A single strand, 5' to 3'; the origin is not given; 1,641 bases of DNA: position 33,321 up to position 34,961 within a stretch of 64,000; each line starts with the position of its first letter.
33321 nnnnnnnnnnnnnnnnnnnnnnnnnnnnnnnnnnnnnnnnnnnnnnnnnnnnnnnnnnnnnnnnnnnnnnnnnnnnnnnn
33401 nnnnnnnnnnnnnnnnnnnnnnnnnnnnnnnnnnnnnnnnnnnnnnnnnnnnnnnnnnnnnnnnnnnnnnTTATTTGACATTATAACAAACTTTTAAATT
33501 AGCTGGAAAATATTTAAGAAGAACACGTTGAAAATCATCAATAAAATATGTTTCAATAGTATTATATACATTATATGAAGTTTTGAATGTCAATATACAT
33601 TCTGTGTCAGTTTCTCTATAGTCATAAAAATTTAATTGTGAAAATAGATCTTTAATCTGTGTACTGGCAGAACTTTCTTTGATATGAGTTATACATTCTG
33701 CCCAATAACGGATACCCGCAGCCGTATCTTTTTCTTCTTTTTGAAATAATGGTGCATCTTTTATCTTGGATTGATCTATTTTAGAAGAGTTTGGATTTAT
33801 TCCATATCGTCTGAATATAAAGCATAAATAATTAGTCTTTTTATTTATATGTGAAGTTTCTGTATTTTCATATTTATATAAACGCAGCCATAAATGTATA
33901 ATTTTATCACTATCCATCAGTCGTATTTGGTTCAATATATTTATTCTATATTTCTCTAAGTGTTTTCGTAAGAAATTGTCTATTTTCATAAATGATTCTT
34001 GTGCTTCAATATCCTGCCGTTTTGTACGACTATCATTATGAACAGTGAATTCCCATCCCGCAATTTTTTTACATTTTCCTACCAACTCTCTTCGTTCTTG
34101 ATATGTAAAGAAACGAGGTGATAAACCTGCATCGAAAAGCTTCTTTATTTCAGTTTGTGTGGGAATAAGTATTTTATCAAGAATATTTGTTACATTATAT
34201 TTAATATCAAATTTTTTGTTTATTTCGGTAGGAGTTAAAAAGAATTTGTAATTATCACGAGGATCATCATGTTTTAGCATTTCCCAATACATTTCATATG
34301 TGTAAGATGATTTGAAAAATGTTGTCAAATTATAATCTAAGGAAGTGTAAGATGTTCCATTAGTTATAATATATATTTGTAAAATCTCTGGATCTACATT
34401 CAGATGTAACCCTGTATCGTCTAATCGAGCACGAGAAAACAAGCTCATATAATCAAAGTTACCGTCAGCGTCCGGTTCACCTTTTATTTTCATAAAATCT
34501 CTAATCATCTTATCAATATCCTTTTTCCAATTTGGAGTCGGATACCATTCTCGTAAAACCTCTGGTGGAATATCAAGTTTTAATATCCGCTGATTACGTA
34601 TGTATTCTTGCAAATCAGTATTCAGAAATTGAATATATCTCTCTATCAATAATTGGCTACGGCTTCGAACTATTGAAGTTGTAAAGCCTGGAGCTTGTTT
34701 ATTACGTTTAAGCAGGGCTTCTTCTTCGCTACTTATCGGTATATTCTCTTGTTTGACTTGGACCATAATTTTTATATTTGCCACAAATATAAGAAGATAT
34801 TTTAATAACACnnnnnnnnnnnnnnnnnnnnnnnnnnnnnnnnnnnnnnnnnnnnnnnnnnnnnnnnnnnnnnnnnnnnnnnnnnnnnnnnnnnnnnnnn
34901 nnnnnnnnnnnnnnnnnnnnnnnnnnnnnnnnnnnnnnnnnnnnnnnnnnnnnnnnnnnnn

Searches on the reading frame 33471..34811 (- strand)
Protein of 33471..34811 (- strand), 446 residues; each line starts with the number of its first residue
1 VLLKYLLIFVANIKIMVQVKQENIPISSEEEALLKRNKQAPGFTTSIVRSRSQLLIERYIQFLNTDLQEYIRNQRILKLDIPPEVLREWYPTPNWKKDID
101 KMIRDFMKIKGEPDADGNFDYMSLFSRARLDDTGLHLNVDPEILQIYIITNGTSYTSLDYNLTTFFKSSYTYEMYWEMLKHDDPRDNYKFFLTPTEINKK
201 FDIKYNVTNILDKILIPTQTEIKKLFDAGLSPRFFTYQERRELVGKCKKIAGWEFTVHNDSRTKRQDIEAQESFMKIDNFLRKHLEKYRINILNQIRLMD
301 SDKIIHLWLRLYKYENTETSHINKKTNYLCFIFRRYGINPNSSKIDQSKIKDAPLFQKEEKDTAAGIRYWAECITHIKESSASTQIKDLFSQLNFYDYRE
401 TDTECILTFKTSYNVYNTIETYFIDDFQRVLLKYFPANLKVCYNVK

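Call 6: search_protein_families(library=pfam, max_evalue=0.1, proteins=[window:33471-34811:-])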
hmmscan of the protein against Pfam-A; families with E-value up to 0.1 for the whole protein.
window:33471-34811:- (446 aa): 1 family
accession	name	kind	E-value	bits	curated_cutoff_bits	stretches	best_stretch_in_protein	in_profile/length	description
PF08777.17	RRM_3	-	0.084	13.4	22.9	0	377-420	9-55/102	RNA binding motif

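Call 7: search_protein_families(library=ncbifam, max_evalue=0.1, proteins=[window:33471-34811:-])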
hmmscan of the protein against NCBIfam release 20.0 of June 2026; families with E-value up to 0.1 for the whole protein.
window:33471-34811:- (446 aa): 0 families

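Call 8: search_dna_similar(query=window:33471-34811:-, collection=plasmids, mode=protein, max_evalue=0.001, max_rows=30)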
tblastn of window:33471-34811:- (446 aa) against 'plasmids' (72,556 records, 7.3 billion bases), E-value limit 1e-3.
Records with a match: 5; places in all: 5; records where one place covers at least 80% of the query: 5.
Best place of each record, by identity: <60% 5.
By first word of the organism name: Bacteroides 5.
By predicted mobility (MOB-suite, as given by PLSDB): mobilizable 4; non-mobilizable 1.
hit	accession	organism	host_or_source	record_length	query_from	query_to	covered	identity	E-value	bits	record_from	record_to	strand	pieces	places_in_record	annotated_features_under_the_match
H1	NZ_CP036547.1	Bacteroides fragilis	Homo sapiens,blood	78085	28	445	94%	59.6%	4e-172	542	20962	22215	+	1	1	hypothetical protein (x2)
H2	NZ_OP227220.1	Bacteroides sp.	-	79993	28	445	94%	59.6%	4e-172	542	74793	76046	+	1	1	hypothetical protein (x2)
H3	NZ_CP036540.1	Bacteroides fragilis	Homo sapiens,blood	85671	28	445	94%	59.6%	4e-172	542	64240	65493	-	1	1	hypothetical protein (x2)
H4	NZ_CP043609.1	Bacteroides fragilis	Homo sapiens,cell culture,feces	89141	28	445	94%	59.6%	4e-172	542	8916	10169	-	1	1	hypothetical protein (x2)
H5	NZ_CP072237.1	Bacteroides uniformis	Homo sapiens,cultured bacterial ...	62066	29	445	93%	49.3%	4e-130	421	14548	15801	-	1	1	hypothetical protein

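Call 17: find_homologous_proteins(query=window:33471-34811:-)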
Query window:33471-34811:- (446 aa): 28 proteins with E <= 0.001 among 3892 candidates.
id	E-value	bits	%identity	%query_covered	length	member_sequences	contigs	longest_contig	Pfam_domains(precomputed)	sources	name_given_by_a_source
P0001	1.1e-293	992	100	98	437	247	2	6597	-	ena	-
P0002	7.3e-230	781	77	98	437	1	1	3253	-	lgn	-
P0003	3.3e-222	756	76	96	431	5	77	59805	-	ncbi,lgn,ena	-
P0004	1.6e-217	741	75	94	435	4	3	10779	-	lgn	-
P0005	2.4e-217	740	72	99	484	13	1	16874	-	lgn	-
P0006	5.9e-213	726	73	97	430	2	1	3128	-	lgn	-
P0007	3.3e-207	707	71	98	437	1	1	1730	-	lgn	-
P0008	6.7e-197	673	69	96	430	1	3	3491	-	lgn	-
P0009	8.1e-196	669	69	94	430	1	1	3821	-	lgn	-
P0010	1.6e-178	612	65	94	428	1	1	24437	-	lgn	-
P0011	1.3e-172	593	62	94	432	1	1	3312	-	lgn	-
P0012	6.6e-172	590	61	94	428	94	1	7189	-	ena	-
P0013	2.6e-146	506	55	94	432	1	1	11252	-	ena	-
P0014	9.3e-144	498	54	94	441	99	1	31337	-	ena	-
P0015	1.5e-138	480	53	95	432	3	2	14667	-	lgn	-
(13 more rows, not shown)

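Call 31: find_related_loci(query=A1, collection=genome_contigs, flank=6000)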
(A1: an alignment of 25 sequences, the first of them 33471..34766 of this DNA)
Query A1 (431 aa) in genome_contigs; peptide patterns used: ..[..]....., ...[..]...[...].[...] (x = any residue, [..] = any of these).
89 stretches matched a pattern; 2 encode a relative of the query (tblastn E <= 1e-3); 2 distinct loci.
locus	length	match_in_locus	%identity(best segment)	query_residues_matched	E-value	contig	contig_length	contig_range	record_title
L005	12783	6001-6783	72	1-261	5e-126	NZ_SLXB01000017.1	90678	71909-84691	Bacteroides heparinolyticus strain DSM 23917 Ga0310509_117, whole genome shotgun sequence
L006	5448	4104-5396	45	1-430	3e-117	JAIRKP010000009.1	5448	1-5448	MAG: Holosporales bacterium isolate Cc175_bin12 k119_3457091, whole genome shotgun sequence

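Call 32: find_related_loci(query=A1, collection=metagenome_contigs, flank=5000)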
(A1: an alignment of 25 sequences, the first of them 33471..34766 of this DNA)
Query A1 (431 aa) in metagenome_contigs; peptide patterns used: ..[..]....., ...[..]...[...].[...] (x = any residue, [..] = any of these).
129 stretches matched a pattern; 47 encode a relative of the query (tblastn E <= 1e-3); 46 distinct loci.
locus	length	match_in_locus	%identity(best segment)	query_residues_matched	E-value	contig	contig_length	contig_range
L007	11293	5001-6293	100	1-431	0e+0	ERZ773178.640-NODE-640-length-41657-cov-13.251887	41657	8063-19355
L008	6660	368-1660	100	1-431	0e+0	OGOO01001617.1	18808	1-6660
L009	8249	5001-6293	100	1-431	0e+0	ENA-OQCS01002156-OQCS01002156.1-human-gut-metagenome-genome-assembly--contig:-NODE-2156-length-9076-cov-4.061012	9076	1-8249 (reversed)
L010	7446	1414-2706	100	1-431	0e+0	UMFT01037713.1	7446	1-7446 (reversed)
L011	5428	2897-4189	100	1-431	0e+0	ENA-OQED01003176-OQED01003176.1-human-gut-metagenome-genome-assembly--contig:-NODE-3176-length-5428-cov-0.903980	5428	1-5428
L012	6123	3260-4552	100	1-431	0e+0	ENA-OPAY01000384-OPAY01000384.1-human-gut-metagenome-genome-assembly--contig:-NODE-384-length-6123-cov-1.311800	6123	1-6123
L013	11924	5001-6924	96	1-431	0e+0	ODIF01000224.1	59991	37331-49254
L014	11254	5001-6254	61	13-430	1e-179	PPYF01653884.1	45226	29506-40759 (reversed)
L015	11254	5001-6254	61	13-430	1e-179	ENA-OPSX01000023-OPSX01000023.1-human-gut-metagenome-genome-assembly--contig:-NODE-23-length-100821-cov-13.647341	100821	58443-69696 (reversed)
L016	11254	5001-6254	61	13-430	1e-179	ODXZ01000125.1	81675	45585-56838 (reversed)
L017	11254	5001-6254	60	13-430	3e-176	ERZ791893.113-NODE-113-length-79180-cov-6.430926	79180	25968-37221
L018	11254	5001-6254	60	13-430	3e-176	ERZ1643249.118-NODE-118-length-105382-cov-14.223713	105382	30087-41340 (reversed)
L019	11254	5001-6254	60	13-430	3e-176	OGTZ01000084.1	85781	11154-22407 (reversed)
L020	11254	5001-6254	60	13-430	3e-176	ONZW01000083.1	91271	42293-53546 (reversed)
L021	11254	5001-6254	60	13-430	3e-176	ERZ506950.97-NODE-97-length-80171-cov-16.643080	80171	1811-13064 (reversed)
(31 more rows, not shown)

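Call 33: predict_structure(alignment_id=A1)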
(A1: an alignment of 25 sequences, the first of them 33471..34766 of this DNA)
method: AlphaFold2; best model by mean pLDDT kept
length: 431 residues; sequences in the alignment: 25
mean_pLDDT: 84.5   pTM: 0.65
mean pLDDT of the five models: 84.5, 80.3, 78.9, 73.4, 73.3
residues with pLDDT >= 90: 159; 70-90: 233; 50-70: 23; < 50: 16
segments of 3 or more residues with pLDDT < 50: 1-15
pLDDT, mean of each block of 10 residues (from residue 1): 32 56 81 84 86 90 91 81 85 79 83 92 90 68 85 90 87 92 89 92 95 89 91 91 84 83 94 90 86 91 85 91 80 66 71 89 89 90 83 94 92 88 89 80
secondary structure, 60 per line:
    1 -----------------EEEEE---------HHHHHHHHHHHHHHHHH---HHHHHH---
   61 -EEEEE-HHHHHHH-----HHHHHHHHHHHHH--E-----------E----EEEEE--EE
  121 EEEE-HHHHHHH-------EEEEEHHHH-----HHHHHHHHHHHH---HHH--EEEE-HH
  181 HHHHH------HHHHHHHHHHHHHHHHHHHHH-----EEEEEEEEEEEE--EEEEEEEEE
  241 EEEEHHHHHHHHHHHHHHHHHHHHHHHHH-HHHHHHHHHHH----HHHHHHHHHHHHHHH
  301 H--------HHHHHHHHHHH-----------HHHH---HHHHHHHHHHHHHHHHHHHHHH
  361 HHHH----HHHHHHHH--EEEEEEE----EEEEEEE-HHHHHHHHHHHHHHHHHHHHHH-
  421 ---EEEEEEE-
elements in order: E18-22 H32-48 H52-57 E62-66 H68-74 H80-92 E112-116 E119-124 H126-132 E140-144 H145-148 H154-165 E174-177 H179-185 H192-212 E218-229 E232-244 H245-269 H271-281 H286-301 H310-320 H332-335 H339-364 H369-376 E379-385 E390-396 H398-419 E424-430

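Call 46: search_protein_representatives(alignment_id=A1)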
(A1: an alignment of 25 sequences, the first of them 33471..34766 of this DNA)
Query: 25 sequences, 431 profile positions. Proteins with E-value up to 0.001 (for the whole library): 75; up to 1e-10: 34; up to 1e-30: 15. The best 75 are listed.
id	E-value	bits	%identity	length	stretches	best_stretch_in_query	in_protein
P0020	1.6e-200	682.8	-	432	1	5-430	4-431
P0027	9.3e-166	568.2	-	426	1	7-430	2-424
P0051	6.5e-146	502.9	-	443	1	3-430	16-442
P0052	1.2e-138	478.9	-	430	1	12-430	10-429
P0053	1.6e-81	290.7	-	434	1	13-428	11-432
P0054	1.7e-57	211.5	-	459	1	17-426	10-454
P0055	1.6e-56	208.3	-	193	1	284-430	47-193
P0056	5.2e-53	196.7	-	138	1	293-430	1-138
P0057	1.1e-47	179.2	-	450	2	30-332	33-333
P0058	3.1e-47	177.7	-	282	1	60-306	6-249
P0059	2.4e-42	161.6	-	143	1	300-430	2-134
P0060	2.3e-37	145.2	-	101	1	4-91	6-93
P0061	7.3e-37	143.5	-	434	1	37-429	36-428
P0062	1.6e-32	129.2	-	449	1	35-429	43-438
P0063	1.2e-31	126.3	-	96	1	10-89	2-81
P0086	4.1e-09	52.1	-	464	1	147-429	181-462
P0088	1.6e-08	50.2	-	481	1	151-428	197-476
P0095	6.2e-06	41.6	-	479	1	145-430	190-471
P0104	2.8e-05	39.4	-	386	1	346-430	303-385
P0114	2.1e-04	36.6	-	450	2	308-429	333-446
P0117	3.0e-04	36.1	-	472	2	145-226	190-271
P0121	5.7e-04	35.1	-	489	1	148-429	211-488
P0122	8.1e-04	34.6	-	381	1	336-429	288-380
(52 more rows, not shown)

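Call 49: search_protein_families(library=pfam, alignment_id=A3, max_evalue=0.01)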
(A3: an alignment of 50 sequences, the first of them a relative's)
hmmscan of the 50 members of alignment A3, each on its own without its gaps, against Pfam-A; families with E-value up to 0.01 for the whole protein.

A. member 1, P0054 (459 aa): 1 family
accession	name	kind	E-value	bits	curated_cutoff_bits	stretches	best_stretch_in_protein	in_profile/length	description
PF11638.13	DnaA_N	-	0.0052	16.9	24.6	0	401-444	20-64/65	DnaA N-terminal domain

B. families by the number of members that match (of 50 scanned): 14 families
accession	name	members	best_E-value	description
PF01051.27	Rep3_N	35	1.9e-31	Initiator Replication protein, WH1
PF21205.3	Rep3_C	34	2.7e-14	Initiator Rep protein, WH2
PF11638.13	DnaA_N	8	6.9e-11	DnaA N-terminal domain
PF14297.12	Lin1244_N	2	8.6e-23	Lin1244/Lin1753-like, N-terminal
PF25200.1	DUF7833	2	3.1e-11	Family of unknown function (DUF7833)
PF12747.12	DdrB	1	1.8e-05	DdrB-like protein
PF22326.1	MMS21_N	1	0.00067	E3 SUMO-protein ligase MMS21, N-terminal domain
PF05336.19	rhaM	1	0.00097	L-rhamnose mutarotase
PF13779.11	DUF4175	1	0.0011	Domain of unknown function (DUF4175)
PF06109.18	HlyE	1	0.0025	Haemolysin E (HlyE)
PF25082.1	GIPC1_GH2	1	0.0041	GIPC1-3 GH2 domain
PF21423.2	AhtL-like_1st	1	0.0062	Pyrogallol hydroxytransferase large subunit-like, domain 1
PF04043.20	PMEI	1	0.0075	Plant invertase/pectin methylesterase inhibitor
PF22526.2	DUF7000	1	0.01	Domain of unknown function (DUF7000)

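Call 50: search_solved_structures(query=A1, max_evalue=10, show_alignments=2)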
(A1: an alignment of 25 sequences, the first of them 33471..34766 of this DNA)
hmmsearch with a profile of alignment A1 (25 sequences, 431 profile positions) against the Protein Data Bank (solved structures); distinct sequences matched with E-value up to 10: 2.
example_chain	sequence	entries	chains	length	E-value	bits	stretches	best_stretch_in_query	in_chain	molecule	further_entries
2nbb_A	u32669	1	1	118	0.14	14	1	295-327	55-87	Heterogeneous nuclear ribonucleoprotein Q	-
2mxt_A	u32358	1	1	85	0.24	13.2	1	294-321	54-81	Heterogeneous nuclear ribonucleoprotein Q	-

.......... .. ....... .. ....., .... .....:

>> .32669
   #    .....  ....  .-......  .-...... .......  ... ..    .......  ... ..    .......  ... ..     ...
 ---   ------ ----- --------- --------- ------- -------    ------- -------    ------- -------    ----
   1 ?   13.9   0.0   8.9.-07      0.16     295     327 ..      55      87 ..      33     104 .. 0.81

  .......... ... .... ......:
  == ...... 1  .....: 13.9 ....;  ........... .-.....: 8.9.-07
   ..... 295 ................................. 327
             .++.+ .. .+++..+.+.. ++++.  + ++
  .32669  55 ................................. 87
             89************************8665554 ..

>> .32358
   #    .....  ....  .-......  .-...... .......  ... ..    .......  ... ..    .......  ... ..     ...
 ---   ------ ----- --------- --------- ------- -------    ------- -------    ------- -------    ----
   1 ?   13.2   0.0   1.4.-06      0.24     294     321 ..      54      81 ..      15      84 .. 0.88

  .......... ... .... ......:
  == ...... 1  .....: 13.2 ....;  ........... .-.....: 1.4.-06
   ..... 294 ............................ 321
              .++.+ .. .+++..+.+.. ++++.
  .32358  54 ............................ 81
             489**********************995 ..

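Call 63: search_protein_families(library=pfam, max_evalue=0.01, proteins=[P0054, P0086, P0088, P0095, P0104, P0114, P0117, P0121, P0122, P0062])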
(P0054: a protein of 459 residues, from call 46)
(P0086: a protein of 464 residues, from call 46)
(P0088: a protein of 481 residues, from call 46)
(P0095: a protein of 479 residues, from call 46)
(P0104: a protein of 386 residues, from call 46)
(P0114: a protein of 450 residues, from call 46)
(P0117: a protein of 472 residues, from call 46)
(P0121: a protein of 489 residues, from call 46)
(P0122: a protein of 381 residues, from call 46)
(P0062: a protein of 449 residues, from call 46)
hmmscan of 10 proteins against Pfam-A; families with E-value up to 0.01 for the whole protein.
P0054 (459 aa): 1 family
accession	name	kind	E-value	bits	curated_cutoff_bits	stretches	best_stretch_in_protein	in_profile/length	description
PF11638.13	DnaA_N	-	0.0052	16.9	24.6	0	401-444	20-64/65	DnaA N-terminal domain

P0086 (464 aa): 1 family
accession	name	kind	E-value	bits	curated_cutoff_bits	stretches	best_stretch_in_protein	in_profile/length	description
PF21205.3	Rep3_C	-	1.6e-10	41.5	21.1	1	208-275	1-59/59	Initiator Rep protein, WH2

P0088 (481 aa): 2 families
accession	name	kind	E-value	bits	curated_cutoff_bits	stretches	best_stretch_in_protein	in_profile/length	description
PF21205.3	Rep3_C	-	3e-06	27.8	21.1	1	221-288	2-59/59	Initiator Rep protein, WH2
PF11638.13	DnaA_N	-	0.0014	18.8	24.6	1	403-457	2-57/65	DnaA N-terminal domain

P0095 (479 aa): 3 families
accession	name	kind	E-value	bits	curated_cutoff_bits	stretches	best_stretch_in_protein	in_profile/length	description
PF21205.3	Rep3_C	-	2.9e-09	37.5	21.1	1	222-286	4-59/59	Initiator Rep protein, WH2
PF01051.27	Rep3_N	-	0.00032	21.5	22.4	1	97-206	34-139/141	Initiator Replication protein, WH1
PF05336.19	rhaM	-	0.00097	19.8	23.4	1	354-411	32-88/105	L-rhamnose mutarotase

P0104 (386 aa): 3 families
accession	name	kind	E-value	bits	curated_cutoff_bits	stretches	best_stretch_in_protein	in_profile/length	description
PF14297.12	Lin1244_N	-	9.7e-23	81.2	25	1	11-104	1-95/95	Lin1244/Lin1753-like, N-terminal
PF25200.1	DUF7833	-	3.1e-11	43.5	24.3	1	231-285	4-61/63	Family of unknown function (DUF7833)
PF11638.13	DnaA_N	-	0.00056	20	24.6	1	311-372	4-64/65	DnaA N-terminal domain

P0114 (450 aa): 4 families
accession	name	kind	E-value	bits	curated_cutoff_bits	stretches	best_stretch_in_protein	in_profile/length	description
PF01051.27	Rep3_N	-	2.3e-29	103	22.4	1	30-170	2-141/141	Initiator Replication protein, WH1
PF21205.3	Rep3_C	-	2.7e-14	53.6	21.1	1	182-239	2-59/59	Initiator Rep protein, WH2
PF11638.13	DnaA_N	-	0.0002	21.5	24.6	1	373-433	3-64/65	DnaA N-terminal domain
PF06109.18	HlyE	-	0.0025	17.6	25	1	54-150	152-252/333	Haemolysin E (HlyE)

P0117 (472 aa): 1 family
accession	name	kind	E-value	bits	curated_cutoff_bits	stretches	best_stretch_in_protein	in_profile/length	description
PF21205.3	Rep3_C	-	2.7e-09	37.6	21.1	1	220-286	2-59/59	Initiator Rep protein, WH2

P0121 (489 aa): 3 families
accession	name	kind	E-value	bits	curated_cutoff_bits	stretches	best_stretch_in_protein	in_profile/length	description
PF01051.27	Rep3_N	-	1.3e-07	32.5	22.4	1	70-225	14-140/141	Initiator Replication protein, WH1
PF21205.3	Rep3_C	-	1.8e-05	25.4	21.1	1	238-286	2-45/59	Initiator Rep protein, WH2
PF11638.13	DnaA_N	-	0.0029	17.8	24.6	1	415-467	3-56/65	DnaA N-terminal domain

P0122 (381 aa): 2 families
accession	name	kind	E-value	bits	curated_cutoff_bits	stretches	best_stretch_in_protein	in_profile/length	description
PF14297.12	Lin1244_N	-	8.6e-23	81.3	25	1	11-104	1-95/95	Lin1244/Lin1753-like, N-terminal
PF25200.1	DUF7833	-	9.7e-10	38.7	24.3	1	232-288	4-63/63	Family of unknown function (DUF7833)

P0062 (449 aa): 2 families
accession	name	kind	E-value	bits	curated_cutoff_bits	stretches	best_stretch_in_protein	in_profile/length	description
PF11638.13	DnaA_N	-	8.6e-10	38.6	24.6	1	362-424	2-63/65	DnaA N-terminal domain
PF21205.3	Rep3_C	-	0.001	19.7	21.1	1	184-231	5-50/59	Initiator Rep protein, WH2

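Call 76: fold_search(model_id=the predicted structure, library=pdb)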
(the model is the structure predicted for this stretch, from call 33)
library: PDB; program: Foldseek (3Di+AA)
matches with E <= 10: 622; with E <= 0.001: 36
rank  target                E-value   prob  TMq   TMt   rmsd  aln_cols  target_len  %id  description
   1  7soz_C                3.3e-07  1.00  0.41  0.73   4.1       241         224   14  Replication Initiator Protein REPE54 and cognate DNA sequence with terminal three prime phosphates chemically crosslin (released 2021-11-10)
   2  9yzm_C                4.6e-07  1.00  0.39  0.72   4.6       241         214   14  Isoreticular co-crystal 1 with asymmetrical expanded duplex (31mer) containing insert sequence CTAATTAGGC and loaded w (released 2026-02-18)
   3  8aan_A                5.4e-07  1.00  0.38  0.67   5.4       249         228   13  The nucleoprotein complex of Rep protein with iteron containing dsDNA and DUE ssDNA. (released 2023-09-27)
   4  9yzf_C                7.1e-07  1.00  0.39  0.70   4.8       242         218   14  Isoreticular co-crystal 1 with asymmetrical expanded duplex (31mer) containing insert sequence AATTAGGCCG (released 2026-02-18)
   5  7sgc_C                7.5e-07  1.00  0.40  0.72   4.2       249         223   13  Replication Initiator Protein REPE54 and cognate DNA sequence with terminal five prime phosphates. (released 2021-10-13)
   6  9z55_C                7.5e-07  1.00  0.38  0.71   4.7       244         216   14  Isoreticular co-crystal 1 with asymmetrical expanded duplex (31mer) containing insert sequence CATGAGTCAT (released 2026-02-18)
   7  9yzu_C                8.4e-07  1.00  0.39  0.73   4.8       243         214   14  Isoreticular co-crystal 1 with asymmetrical expanded duplex (31mer) containing insert sequence ATGAGTCATA and loaded w (released 2026-02-18)
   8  9z44_C                9.3e-07  1.00  0.38  0.69   4.8       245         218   13  Isoreticular co-crystal 1 with symmetrical expanded duplex (31mer) containing insert sequence CCCGGCCGGA and loaded wi (released 2026-02-25)
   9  9z1d_C                1.0e-06  1.00  0.40  0.74   4.2       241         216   14  Isoreticular co-crystal 1 with asymmetrical expanded duplex (31mer) containing insert sequence GCTTGATGAG, crystal soa (released 2026-02-18)
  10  9yzl_C                1.0e-06  1.00  0.40  0.74   4.3       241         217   14  Isoreticular co-crystal of Replication Initiator Protein REPE54 and asymmetrical expanded duplex (31mer) containing th (released 2026-02-18)
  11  9yzc_C                1.1e-06  1.00  0.37  0.69   5.3       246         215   13  Isoreticular co-crystal 1 with asymmetrical expanded duplex (31mer) containing insert sequence CGCGCGCGCG (released 2026-02-18)
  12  7rva_C                1.2e-06  1.00  0.39  0.70   4.8       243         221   14  Updated Crystal Structure of Replication Initiator Protein REPE54. (released 2021-09-01)
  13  9yzn_C                1.2e-06  1.00  0.38  0.70   5.2       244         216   14  Isoreticular co-crystal 1 with asymmetrical expanded duplex (31mer) containing insert sequence TGATGAGCAG and loaded w (released 2026-02-18)
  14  7uog_C                1.3e-06  1.00  0.38  0.71   5.4       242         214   14  Isoreticular, interpenetrating co-crystal of Replication Initiator Protein REPE54 and asymmetrical expanded duplex (31 (released 2023-04-19)
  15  1rep_C                1.4e-06  1.00  0.39  0.73   4.8       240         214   13  CRYSTAL STRUCTURE OF REPLICATION INITIATOR PROTEIN REPE54 OF MINI-F PLASMID COMPLEXED WITH AN ITERON DNA (released 2000-02-09)
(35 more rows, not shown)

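Call 79: find_encoding_contigs(protein=P0001, flank=3000, max_places=8)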
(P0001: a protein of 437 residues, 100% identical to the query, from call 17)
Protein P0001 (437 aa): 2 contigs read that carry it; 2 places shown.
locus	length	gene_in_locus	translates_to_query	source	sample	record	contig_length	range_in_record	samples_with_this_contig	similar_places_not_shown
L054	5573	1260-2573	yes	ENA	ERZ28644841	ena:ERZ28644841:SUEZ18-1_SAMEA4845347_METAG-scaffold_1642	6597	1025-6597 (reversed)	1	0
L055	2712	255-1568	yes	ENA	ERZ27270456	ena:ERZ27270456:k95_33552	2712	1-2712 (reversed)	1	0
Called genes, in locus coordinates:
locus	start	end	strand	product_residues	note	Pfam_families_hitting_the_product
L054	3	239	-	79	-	?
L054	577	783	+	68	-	-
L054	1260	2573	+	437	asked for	-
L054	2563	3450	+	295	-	-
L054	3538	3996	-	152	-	-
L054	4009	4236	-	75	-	-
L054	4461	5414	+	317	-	-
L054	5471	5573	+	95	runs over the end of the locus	PF00216:Bac_DNA_binding, PF18175:HU-CCDC81_bac_2 (weak)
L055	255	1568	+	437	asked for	-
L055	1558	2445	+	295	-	-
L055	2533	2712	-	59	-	?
